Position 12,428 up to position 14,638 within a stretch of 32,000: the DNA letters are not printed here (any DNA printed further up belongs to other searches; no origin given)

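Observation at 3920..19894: Two tandem giant paralogous surface proteins followed by a tight array of tiny polytopic membrane proteins: candidate undescribed cell-surface or cell-cell interaction apparatus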

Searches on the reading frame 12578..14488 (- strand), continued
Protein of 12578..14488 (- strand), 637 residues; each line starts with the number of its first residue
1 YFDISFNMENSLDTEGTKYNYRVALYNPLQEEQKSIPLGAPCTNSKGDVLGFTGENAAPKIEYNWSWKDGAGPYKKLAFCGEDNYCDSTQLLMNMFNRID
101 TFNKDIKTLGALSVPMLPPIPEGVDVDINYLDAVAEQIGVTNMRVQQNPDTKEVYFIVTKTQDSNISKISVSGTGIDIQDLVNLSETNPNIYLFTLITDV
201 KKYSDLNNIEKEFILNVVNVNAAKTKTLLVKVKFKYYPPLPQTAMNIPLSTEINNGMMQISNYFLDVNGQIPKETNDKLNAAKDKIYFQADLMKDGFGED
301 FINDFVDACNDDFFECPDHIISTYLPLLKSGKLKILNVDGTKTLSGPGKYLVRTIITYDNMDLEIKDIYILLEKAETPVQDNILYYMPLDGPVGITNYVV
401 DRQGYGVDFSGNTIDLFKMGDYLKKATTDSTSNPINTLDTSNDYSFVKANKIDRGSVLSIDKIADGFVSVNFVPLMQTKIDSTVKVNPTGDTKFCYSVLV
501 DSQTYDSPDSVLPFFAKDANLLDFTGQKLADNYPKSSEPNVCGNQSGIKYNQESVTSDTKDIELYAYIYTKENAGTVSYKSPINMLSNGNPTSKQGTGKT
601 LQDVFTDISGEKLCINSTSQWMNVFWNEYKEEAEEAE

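Call 90: find_encoding_contigs(protein=P0088, flank=10000, max_places=2)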
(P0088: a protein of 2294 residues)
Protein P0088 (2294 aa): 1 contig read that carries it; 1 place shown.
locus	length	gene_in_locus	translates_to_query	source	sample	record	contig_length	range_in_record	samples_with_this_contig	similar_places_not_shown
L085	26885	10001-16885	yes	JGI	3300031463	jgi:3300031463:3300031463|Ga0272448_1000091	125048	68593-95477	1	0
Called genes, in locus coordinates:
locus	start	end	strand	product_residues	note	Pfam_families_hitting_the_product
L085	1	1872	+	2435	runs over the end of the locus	PF02369:Big_1 (faint), PF11974:bMG3 (faint), PF17210:SdrD_B (faint), PF17789:MG4 (faint), PF17802:SpaA (faint), PF24025:Ig_DR_A0283-like (faint), PF22904:NOMO1-like_2nd (faint), PF13620:CarboxypepD_reg (weak)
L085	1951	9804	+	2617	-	PF02369:Big_1 (faint), PF11974:bMG3 (faint), PF13620:CarboxypepD_reg (faint), PF17802:SpaA (faint), PF17210:SdrD_B (faint), PF24025:Ig_DR_A0283-like (faint)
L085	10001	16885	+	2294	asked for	PF02369:Big_1 (faint), PF13620:CarboxypepD_reg (faint), PF24025:Ig_DR_A0283-like (faint), PF17789:MG4 (faint), PF17802:SpaA (faint), PF22904:NOMO1-like_2nd (faint)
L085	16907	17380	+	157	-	-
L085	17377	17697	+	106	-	-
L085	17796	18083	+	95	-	-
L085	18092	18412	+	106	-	-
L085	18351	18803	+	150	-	-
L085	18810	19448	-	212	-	-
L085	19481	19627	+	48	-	-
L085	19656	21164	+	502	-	-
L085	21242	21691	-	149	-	-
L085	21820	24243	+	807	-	PF03104:DNA_pol_B_exo1, PF13482:RNase_H_2 (weak), PF10108:DNA_pol_B_exo2, PF00136:DNA_pol_B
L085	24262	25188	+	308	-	PF00557:Peptidase_M24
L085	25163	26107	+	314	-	-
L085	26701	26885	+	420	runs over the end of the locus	PF13393:tRNA-synt_His, PF01409:tRNA-synt_2d (weak), PF00587:tRNA-synt_2b (weak), PF03129:HGTP_anticodon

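Call 102: list_cluster_members(proteins=[P0038, P0047, P0061, P0078, P0091, P0096, P0105, P0126, P0138, P0172])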
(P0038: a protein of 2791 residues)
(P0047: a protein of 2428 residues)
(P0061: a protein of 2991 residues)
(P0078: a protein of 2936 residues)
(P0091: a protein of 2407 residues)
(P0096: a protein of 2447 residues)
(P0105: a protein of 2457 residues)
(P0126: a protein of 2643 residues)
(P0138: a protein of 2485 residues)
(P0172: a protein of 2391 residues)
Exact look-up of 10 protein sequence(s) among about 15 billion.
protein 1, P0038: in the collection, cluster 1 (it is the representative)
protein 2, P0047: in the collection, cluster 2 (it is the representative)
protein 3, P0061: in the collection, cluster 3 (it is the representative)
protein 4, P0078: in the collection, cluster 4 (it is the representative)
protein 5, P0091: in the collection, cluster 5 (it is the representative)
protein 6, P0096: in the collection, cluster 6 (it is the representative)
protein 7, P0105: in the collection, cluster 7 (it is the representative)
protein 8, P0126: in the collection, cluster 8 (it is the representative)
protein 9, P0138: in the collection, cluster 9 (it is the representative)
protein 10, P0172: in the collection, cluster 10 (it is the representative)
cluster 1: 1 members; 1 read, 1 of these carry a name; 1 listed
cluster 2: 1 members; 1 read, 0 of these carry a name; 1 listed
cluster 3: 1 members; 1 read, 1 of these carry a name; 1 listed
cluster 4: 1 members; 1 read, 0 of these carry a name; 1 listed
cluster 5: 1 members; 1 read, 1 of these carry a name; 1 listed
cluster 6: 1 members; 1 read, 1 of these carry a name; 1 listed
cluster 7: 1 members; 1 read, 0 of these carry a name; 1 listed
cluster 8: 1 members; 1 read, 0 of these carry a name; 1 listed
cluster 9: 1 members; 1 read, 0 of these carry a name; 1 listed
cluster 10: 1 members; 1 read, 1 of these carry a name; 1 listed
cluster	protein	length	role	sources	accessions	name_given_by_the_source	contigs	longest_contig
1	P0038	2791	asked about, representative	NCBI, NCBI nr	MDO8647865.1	MAG: hypothetical protein Q7R70_05645 [Candidatus Diapherotrites archaeon] | hypothetical protein [Candidatus Diapherotrites archaeon]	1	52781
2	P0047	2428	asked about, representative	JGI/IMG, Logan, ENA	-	-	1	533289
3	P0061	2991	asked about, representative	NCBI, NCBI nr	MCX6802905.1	MAG: hypothetical protein NT067_07430 [Candidatus Diapherotrites archaeon] | hypothetical protein [Candidatus Diapherotrites archaeon]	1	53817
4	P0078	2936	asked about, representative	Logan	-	-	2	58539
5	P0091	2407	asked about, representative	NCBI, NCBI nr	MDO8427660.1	MAG: carboxypeptidase-like regulatory domain-containing protein [Candidatus ... | carboxypeptidase-like regulatory domain-containing protein [Candidatus Diapherotrites ...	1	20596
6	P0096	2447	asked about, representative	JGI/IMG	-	hypothetical protein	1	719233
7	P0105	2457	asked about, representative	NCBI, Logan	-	-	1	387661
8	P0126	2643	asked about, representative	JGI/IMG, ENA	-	-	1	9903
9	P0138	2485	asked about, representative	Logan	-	-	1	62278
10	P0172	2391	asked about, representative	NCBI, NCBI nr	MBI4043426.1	MAG: hypothetical protein HY393_01305 [Candidatus Diapherotrites archaeon] | hypothetical protein [Candidatus Diapherotrites archaeon]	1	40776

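Call 111: search_solved_structures(query=A10, max_evalue=1)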
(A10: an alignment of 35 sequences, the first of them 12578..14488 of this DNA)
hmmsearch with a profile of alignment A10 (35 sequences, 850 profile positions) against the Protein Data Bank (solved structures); distinct sequences matched with E-value up to 1: 0.
